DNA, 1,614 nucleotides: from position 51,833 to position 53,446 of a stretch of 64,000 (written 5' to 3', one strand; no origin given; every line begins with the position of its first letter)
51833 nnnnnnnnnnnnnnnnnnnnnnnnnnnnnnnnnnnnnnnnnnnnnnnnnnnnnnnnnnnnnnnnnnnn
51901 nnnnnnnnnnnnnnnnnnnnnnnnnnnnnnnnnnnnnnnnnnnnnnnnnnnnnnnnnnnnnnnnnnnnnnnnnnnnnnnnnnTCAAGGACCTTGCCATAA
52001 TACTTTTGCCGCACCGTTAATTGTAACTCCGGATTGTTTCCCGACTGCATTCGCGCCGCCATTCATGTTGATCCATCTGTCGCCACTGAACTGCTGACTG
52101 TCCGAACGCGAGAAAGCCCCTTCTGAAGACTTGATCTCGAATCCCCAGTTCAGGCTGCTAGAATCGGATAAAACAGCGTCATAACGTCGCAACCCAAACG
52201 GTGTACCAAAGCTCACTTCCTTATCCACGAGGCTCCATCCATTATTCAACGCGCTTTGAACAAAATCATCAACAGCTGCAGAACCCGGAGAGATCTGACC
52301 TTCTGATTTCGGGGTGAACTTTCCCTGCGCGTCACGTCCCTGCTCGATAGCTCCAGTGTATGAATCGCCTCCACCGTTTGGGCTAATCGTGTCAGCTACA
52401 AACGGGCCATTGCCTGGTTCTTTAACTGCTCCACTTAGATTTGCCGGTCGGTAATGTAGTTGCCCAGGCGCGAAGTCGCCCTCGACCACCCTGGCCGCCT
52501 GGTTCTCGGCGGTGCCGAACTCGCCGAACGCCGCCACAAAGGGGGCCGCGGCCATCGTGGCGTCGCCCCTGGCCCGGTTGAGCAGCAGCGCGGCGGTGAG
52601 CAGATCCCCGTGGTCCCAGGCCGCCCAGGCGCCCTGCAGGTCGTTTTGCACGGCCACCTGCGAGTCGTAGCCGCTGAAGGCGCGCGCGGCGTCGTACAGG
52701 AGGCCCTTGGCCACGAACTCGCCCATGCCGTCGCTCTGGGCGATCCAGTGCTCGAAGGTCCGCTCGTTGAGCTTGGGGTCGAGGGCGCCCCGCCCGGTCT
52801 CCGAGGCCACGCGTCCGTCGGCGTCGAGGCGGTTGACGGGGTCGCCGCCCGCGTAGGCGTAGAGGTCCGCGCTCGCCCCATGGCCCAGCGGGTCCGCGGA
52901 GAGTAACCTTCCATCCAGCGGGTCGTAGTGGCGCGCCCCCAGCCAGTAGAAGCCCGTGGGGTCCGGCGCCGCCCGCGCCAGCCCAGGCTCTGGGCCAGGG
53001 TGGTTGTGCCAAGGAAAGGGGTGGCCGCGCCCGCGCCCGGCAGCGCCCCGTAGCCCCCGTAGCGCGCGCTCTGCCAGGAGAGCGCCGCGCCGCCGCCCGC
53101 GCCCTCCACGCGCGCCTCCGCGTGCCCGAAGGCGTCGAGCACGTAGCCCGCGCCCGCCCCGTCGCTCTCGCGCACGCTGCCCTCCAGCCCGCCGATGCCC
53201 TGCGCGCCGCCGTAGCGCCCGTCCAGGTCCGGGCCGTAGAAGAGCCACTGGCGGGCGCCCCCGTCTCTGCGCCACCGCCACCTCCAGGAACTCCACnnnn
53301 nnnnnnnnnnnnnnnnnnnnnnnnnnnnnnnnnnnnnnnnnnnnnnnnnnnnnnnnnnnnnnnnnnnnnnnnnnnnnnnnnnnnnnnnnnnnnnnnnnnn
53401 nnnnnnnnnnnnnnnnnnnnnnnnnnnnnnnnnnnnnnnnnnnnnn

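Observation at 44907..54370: Three YwqG/DUF1963-like paralogs as a recurrent partner of the toxin cassettes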

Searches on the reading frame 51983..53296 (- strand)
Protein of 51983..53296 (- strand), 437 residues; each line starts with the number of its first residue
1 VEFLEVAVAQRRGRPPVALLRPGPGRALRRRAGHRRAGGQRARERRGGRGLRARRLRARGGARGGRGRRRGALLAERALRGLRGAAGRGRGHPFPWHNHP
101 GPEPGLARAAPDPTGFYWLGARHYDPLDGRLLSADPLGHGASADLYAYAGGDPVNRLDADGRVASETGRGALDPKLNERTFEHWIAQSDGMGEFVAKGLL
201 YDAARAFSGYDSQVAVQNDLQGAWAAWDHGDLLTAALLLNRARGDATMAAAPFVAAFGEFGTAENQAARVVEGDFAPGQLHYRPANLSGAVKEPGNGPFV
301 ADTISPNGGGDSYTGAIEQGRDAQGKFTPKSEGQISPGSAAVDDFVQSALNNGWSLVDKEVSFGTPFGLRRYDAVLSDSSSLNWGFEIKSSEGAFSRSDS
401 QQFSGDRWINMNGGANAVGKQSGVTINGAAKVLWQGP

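Call 12: search_protein_families(library=pfam, proteins=[window:51983-53296:-], max_evalue=0.01)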
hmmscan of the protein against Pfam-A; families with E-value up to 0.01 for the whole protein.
window:51983-53296:- (437 aa): 0 families

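Call 100: search_protein_families(library=ncbifam, proteins=[window:51983-53296:-], max_evalue=0.01)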
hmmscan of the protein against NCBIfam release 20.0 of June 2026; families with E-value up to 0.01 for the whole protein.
window:51983-53296:- (437 aa): 2 families
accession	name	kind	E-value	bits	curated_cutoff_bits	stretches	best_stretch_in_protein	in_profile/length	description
TIGR03696.1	Rhs_assc_core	domain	1.5e-11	44.7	32.5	1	113-161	27-75/76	RHS repeat-associated core domain-containing protein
NF041261.1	RHS_core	equivalog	0.0012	16.8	2000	1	114-159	1214-1258/1261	RHS element core protein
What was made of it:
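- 51983..53574 (-): T1: short Sec-leader RHS-type polymorphic toxin with at least 3 frame changes (pseudogene or error-ridden). It has YD repeats, an RHS-associated core and an unclassified C-terminal domain with a PD-(D/E)xK-like motif (by eye). TIGR03696 Rhs_assc_core scores 44.7 bits against a cut-off of 32.5 (call 100).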
